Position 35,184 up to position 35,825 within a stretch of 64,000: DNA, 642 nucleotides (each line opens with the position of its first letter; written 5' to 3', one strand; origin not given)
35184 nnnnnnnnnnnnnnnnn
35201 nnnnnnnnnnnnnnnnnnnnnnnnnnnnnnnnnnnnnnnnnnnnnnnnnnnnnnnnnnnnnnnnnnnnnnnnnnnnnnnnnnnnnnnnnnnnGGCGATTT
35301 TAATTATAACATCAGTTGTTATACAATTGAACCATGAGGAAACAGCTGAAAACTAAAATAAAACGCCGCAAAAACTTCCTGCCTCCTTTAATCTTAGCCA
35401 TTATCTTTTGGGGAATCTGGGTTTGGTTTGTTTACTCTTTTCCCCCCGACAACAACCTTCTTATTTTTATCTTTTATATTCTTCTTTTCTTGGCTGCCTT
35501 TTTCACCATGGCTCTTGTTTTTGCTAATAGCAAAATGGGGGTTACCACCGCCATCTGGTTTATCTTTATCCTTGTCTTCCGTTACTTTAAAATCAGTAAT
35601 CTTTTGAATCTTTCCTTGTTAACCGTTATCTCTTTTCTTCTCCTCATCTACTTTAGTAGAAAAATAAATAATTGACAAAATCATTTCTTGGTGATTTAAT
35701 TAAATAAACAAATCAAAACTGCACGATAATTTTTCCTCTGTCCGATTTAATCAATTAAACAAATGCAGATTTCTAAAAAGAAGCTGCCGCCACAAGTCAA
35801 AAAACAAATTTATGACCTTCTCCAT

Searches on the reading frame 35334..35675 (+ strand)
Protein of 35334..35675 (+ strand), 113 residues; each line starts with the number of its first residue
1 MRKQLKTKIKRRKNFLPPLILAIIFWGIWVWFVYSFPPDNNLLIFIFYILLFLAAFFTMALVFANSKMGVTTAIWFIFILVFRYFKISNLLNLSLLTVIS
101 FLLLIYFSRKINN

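Call 64: search_protein_families(library=pfam, proteins=[window:35334-35675:+], max_evalue=1)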
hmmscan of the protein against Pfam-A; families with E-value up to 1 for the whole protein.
window:35334-35675:+ (113 aa): 2 families
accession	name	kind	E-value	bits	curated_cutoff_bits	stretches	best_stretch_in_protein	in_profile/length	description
PF00482.28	T2SSF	-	0.43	11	25.2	1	1-32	88-119/125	Type II secretion system (T2SS), protein F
PF11992.13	TgpA_N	-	0.9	8.9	30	0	19-106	20-90/333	TgpA N-terminal domain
